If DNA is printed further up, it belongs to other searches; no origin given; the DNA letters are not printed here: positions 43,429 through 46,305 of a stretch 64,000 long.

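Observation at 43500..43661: Identical AT-rich palindrome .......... in the promoter regions of two different TonB-dependent receptor genes: a candidate shared regulon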

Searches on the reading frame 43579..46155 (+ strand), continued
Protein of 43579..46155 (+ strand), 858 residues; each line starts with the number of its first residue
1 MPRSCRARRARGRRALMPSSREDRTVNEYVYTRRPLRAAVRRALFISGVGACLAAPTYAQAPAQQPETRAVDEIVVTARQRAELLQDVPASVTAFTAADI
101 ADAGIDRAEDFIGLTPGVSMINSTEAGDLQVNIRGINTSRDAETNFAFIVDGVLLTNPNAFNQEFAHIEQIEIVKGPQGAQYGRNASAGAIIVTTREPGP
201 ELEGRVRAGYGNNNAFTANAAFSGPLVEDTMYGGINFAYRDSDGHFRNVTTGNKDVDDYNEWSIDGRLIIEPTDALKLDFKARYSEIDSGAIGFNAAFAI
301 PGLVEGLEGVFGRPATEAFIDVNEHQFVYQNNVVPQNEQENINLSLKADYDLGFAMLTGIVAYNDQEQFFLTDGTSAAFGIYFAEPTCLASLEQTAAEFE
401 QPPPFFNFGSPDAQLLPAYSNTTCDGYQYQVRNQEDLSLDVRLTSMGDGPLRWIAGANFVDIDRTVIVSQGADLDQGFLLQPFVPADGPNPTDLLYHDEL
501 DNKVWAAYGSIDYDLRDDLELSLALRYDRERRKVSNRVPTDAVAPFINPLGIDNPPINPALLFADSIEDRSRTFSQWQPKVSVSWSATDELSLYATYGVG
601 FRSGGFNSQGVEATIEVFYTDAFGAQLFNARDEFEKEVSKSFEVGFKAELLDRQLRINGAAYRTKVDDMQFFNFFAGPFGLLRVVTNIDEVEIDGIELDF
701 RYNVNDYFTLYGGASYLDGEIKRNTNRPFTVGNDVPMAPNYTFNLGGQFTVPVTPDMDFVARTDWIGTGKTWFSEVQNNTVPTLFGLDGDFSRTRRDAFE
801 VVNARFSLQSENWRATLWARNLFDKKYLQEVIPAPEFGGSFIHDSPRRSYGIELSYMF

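Call 70: search_protein_families(library=ncbifam, proteins=[window:43654-46155:+, L068:10627-11346:+, L068:16422-17891:+, L015:19409-20041:+, L015:20046-21269:+, L080:6912-7826:+, L080:7828-8754:+, L080:6175-6888:+, L068:9016-9942:-], max_evalue=1e-10)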
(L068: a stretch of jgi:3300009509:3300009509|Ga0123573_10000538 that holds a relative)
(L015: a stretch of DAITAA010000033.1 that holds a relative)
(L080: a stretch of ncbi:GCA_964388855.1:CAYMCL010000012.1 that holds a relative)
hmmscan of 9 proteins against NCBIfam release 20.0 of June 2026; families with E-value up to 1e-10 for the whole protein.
window:43654-46155:+ (833 aa): 16 families
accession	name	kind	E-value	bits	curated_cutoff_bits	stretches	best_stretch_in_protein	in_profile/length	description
TIGR01783.1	TonB-siderophor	subfamily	2.7e-55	188.2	223.5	2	542-833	398-649/649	TonB-dependent siderophore receptor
TIGR01785.1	TonB-hemin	subfamily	7.4e-46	156.9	316.85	2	474-833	360-677/677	TonB-dependent heme/hemoglobin receptor family protein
TIGR01786.1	TonB-hemlactrns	subfamily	1.2e-35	123.1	323.75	2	482-833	395-719/719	TonB-dependent hemoglobin/transferrin/lactoferrin family receptor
TIGR04056.1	OMP_RagA_SusC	subfamily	6.4e-20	71.1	368.25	1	40-192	72-222/981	SusC/RagA family TonB-linked outer membrane protein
TIGR01779.1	TonB-B12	equivalog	1.6e-19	69.9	599.7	1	33-228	19-211/614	TonB-dependent vitamin B12 receptor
NF053590.1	TonB_dep_TOL0244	equivalog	2.2e-18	66.2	645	0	48-206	12-174/604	TOL_0244 family TonB-dependent receptor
NF049946.1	TonB_dep_CU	exception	2.3e-13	49.4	700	0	45-230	41-231/683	TonB-dependent receptor, CU motif-type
NF010010.0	PRK13483.1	equivalog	3.2e-13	48.6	927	1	27-259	14-252/660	ligand-gated channel protein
NF041535.1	TonB_rec_PqqU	equivalog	7.7e-13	47.6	1200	0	51-232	3-187/676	TonB-dependent receptor PqqU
NF047944.1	FoxamRcptFoxA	equivalog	2e-12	46.2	1300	1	14-226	4-219/697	ferrioxamine B receptor FoxA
NF007465.0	PRK10044.1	equivalog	8.4e-12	44.1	803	0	35-208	51-224/726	ferrichrome porin FhuA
NF010650.0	PRK14049.1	equivalog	9.4e-12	43.9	904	0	135-267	152-277/729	ferrioxamine B receptor precursor protein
NF007926.1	PRK10641.1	equivalog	1.1e-11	44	836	0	38-220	19-200/617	TonB-dependent vitamin B12 receptor BtuB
NF007349.0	PRK09840.1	equivalog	1.3e-11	43.3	686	0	62-175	70-179/760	catecholate siderophore receptor Fiu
NF049944.1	TonB_dep_PUIUD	equivalog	2.9e-11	42.5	850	0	543-681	432-560/686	TonB-dependent receptor, PUIUD motif-type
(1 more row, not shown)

L068:10627-11346:+ (239 aa): 0 families

L068:16422-17891:+ (489 aa): 33 families (the best 25 are shown)
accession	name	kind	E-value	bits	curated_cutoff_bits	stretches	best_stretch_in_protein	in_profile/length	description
TIGR03178.1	allantoinase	equivalog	3.3e-67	227.2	357.85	1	7-487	1-441/441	allantoinase AllB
NF004839.0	PRK06189.1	equivalog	4.9e-61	206.7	631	1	5-487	2-447/451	allantoinase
TIGR02033.1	D-hydantoinase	equivalog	6.7e-59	200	393.25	2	215-487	179-454/454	dihydropyrimidinase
NF058539.1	ergo_uti2_ErtD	equivalog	2.1e-56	191.7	650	1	199-484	163-444/449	hydantoin-5-propionate amidohydrolase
NF009941.0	PRK13404.1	subfamily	5e-54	183.7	647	2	215-487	182-461/478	dihydropyrimidinase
NF002668.0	PRK02382.1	equivalog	2e-51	175.1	452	1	213-476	168-416/436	dihydroorotase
TIGR00857.1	pyrC_multi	subfamily_domain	6.3e-50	170.3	279.05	1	213-473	161-411/412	dihydroorotase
NF058538.1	ergo_util_ErtD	equivalog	3.1e-49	168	600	1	215-485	177-444/446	hydantoin-5-propionate amidohydrolase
NF005751.0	PRK07575.1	equivalog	5.5e-49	166.8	529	1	7-485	4-434/440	dihydroorotase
NF006559.0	PRK09060.1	equivalog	1.8e-48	165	482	1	4-484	3-435/444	dihydroorotase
NF005960.0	PRK08044.1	equivalog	2.2e-48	165.1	688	1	6-483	3-446/453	allantoinase AllB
NF006688.0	PRK09236.1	equivalog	2.4e-43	148.6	535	2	215-485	175-440/444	dihydroorotase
NF006844.0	PRK09357.2-5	equivalog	2.6e-39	135.4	701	1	215-472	177-421/422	dihydroorotase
NF006836.0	PRK09357.1-1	equivalog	2.3e-38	132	538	1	251-476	208-429/432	dihydroorotase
NF006845.0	PRK09357.2-6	equivalog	4.8e-37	127.6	728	2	218-473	180-427/428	dihydroorotase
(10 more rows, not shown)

L015:19409-20041:+ (210 aa): 1 family
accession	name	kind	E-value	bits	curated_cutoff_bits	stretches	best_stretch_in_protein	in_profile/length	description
NF050097.1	BiurAmidohydBiuH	equivalog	3.4e-14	52.8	370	1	106-184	120-198/221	biuret amidohydrolase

L015:20046-21269:+ (407 aa): 7 families
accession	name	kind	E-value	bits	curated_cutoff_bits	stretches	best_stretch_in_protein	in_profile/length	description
NF052585.1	SucGlutTfsCaiB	equivalog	2.8e-146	487.2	750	1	3-388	7-387/394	succinate--glutarate CoA-transferase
NF008511.0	PRK11430.1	equivalog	1.3e-84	284.6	522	1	2-346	8-340/381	CoA:oxalate CoA-transferase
NF041294.1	Scnl_mescCoAtase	equivalog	1.3e-83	281.2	700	1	1-386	1-380/381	succinyl-CoA:mesaconate CoA-transferase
NF003809.0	PRK05398.1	subfamily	6.5e-69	232.5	442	2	3-213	4-203/416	formyl-CoA transferase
TIGR03253.1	oxalate_frc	equivalog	2.2e-67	227.6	504.2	2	3-213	3-202/416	formyl-CoA transferase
NF002914.1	PRK03525.1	equivalog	2.6e-34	118.8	413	1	2-406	8-397/400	L-carnitine CoA-transferase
TIGR04253.1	mesacon_CoA_iso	equivalog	1.5e-19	70.3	725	1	3-406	2-400/403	2-methylfumaryl-CoA isomerase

L080:6912-7826:+ (304 aa): 1 family
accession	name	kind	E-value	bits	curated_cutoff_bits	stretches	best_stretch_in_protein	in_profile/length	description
TIGR03212.1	uraD_N-term-dom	equivalog_domain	5.4e-36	124.1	424.6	1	63-289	70-294/297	allantoinase PuuE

L080:7828-8754:+ (308 aa): 2 families
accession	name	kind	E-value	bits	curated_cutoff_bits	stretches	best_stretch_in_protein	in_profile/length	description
TIGR03212.1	uraD_N-term-dom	equivalog_domain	5.3e-35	120.9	424.6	1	78-305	69-293/297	allantoinase PuuE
TIGR03006.1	pepcterm_polyde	equivalog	1.8e-13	50.2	276.2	1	88-192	36-141/272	XrtA system polysaccharide deacetylase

L080:6175-6888:+ (237 aa): 0 families

L068:9016-9942:- (308 aa): 4 families
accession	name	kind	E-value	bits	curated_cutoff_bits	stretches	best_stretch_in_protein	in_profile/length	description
TIGR02427.1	protocat_pcaD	equivalog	2.7e-19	69.5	255.85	1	64-305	17-250/251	3-oxoadipate enol-lactonase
NF051488.1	bifunc_PcaDC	exception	6e-18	65.1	390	1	59-305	11-250/375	bifunctional 3-oxoadipate enol-lactonase/4-carboxymuconolactone decarboxylase PcaDC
TIGR03611.1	RutD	equivalog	3.9e-17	62.5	238.5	1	60-276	13-227/258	pyrimidine utilization protein D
NF051487.1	bifunc_PcaCD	exception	2.5e-15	56.5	430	1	79-306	190-412/413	bifunctional 4-carboxymuconolactone decarboxylase/3-oxoadipate enol-lactonase PcaCD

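Call 74: predict_structure(alignment_id=A5)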
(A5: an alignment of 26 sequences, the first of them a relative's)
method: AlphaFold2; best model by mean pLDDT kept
length: 215 residues; sequences in the alignment: 26
mean_pLDDT: 88.2   pTM: 0.67
mean pLDDT of the five models: 88.2, 87.3, 86.9, 86.4, 85.7
residues with pLDDT >= 90: 133; 70-90: 60; 50-70: 22; < 50: 0
segments of 3 or more residues with pLDDT < 50: none
pLDDT, mean of each block of 10 residues (from residue 1): 73 90 77 93 94 85 87 71 91 98 98 97 91 92 94 78 62 93 99 98 94 79
secondary structure, 60 per line:
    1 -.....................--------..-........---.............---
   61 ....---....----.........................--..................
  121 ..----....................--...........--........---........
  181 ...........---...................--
elements in order: H2-22 H34-41 H45-57 E61-64 E68-71 H76-100 H103-122 H127-146 H149-159 H162-169 H173-191 H195-213

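Call 76: fold_search(model_id=the predicted structure, library=pdb)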
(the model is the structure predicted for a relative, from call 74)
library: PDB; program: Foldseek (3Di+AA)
matches with E <= 10: 1246; with E <= 0.001: 60
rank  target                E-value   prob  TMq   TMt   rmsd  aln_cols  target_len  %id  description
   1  4p9f_A                6.0e-09  1.00  0.62  0.63   8.3       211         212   23  E. coli McbR/YncC (released 2015-01-14)
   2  7xp1                  7.3e-09  1.00  0.59  0.63   7.4       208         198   28  Crystal structure of PmiR from Pseudomonas aeruginosa (released 2023-04-12)
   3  6z74_D                7.3e-09  1.00  0.59  0.55   6.2       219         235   25  Structure of the transcriptional repressor Atu1419 (VanR) in complex with a fortuitous citrate from agrobacterium fabr (released 2020-12-02)
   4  6za3_B                1.2e-08  1.00  0.59  0.54   6.8       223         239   26  Structure of the transcriptional repressor Atu1419 (VanR) from agrobacterium fabrum in complex a palindromic DNA (C222 (released 2020-12-02)
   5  6z74_B                1.2e-08  1.00  0.58  0.54   6.3       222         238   24  Structure of the transcriptional repressor Atu1419 (VanR) in complex with a fortuitous citrate from agrobacterium fabr (released 2020-12-02)
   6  7xp0                  1.3e-08  1.00  0.61  0.66   7.2       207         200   28  Crystal structure of PmiR from Pseudomonas aeruginosa (released 2023-04-12)
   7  6za0_B                1.5e-08  1.00  0.56  0.52   6.6       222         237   24  Structure of the transcriptional repressor Atu1419 (VanR) in complex with a fortuitous citrate from agrobacterium fabr (released 2020-12-02)
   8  6za7_A                1.7e-08  1.00  0.58  0.53   6.8       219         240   25  Structure of the apo transcriptional repressor Atu1419 (VanR) from agrobacterium fabrum (released 2020-12-02)
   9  6za3_A                1.7e-08  1.00  0.56  0.52   6.5       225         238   26  Structure of the transcriptional repressor Atu1419 (VanR) from agrobacterium fabrum in complex a palindromic DNA (C222 (released 2020-12-02)
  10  6z74_C                2.3e-08  1.00  0.59  0.55   5.9       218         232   25  Structure of the transcriptional repressor Atu1419 (VanR) in complex with a fortuitous citrate from agrobacterium fabr (released 2020-12-02)
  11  3ihu_A                2.4e-08  1.00  0.57  0.59   8.3       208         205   26  Crystal structure of DNA binding protein (YP_298823.1) from Ralstonia eutropha JMP134 at 1.92 A resolution (released 2009-08-11)
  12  6za7_D                2.5e-08  1.00  0.55  0.51   6.6       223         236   25  Structure of the apo transcriptional repressor Atu1419 (VanR) from agrobacterium fabrum (released 2020-12-02)
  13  6za7_C                3.5e-08  1.00  0.58  0.54   6.4       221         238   24  Structure of the apo transcriptional repressor Atu1419 (VanR) from agrobacterium fabrum (released 2020-12-02)
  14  6za7_B                4.8e-08  1.00  0.59  0.55   6.3       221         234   26  Structure of the apo transcriptional repressor Atu1419 (VanR) from agrobacterium fabrum (released 2020-12-02)
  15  3ihu_B                6.1e-08  1.00  0.56  0.59   7.4       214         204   25  Crystal structure of DNA binding protein (YP_298823.1) from Ralstonia eutropha JMP134 at 1.92 A resolution (released 2009-08-11)
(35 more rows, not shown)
